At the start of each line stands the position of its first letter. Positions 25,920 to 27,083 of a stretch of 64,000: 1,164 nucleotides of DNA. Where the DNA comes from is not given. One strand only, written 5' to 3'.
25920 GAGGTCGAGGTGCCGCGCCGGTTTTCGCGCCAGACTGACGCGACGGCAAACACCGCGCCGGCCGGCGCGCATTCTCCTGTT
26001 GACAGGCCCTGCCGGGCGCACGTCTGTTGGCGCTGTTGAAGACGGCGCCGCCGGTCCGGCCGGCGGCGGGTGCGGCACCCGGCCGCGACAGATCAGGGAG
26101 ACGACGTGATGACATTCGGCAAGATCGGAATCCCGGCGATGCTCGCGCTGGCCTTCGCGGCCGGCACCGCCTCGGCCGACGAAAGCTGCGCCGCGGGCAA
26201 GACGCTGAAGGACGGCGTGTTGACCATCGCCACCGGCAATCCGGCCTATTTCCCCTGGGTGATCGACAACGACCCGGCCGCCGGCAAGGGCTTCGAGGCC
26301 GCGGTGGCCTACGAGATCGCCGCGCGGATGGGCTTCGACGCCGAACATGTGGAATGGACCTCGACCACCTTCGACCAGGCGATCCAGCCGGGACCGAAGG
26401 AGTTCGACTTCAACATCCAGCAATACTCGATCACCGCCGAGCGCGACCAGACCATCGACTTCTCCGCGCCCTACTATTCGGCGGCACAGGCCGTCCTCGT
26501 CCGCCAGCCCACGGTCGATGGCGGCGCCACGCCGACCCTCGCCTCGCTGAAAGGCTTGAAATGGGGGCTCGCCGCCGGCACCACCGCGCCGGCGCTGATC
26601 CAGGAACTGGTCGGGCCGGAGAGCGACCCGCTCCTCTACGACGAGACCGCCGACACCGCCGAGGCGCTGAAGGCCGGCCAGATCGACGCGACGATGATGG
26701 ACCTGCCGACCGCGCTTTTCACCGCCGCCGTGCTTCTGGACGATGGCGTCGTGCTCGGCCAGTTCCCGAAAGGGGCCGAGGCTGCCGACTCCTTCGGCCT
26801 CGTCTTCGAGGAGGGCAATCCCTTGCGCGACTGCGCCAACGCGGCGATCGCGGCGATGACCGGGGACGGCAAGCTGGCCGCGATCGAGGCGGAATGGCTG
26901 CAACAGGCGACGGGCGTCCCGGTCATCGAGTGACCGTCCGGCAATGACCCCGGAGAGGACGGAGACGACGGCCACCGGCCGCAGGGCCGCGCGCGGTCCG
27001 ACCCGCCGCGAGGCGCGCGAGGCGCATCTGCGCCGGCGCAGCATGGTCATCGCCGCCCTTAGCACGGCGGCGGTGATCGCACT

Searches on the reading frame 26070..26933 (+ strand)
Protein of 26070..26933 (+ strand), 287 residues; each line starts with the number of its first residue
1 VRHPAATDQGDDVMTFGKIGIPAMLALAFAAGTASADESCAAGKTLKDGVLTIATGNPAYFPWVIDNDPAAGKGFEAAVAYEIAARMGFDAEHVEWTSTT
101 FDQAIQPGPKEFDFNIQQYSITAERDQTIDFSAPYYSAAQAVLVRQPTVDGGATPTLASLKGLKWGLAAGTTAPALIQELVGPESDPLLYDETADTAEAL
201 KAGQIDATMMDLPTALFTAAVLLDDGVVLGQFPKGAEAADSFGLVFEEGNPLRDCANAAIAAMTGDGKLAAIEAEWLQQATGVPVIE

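Call 77: search_protein_families(library=pfam, proteins=[window:26070-26933:+], max_evalue=0.00001)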
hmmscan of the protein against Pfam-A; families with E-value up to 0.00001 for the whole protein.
window:26070-26933:+ (287 aa): 1 family
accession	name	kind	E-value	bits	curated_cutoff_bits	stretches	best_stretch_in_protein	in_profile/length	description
PF00497.25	SBP_bac_3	-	8.4e-22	77.8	26.4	1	57-278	6-131/132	Bacterial extracellular solute-binding proteins, family 3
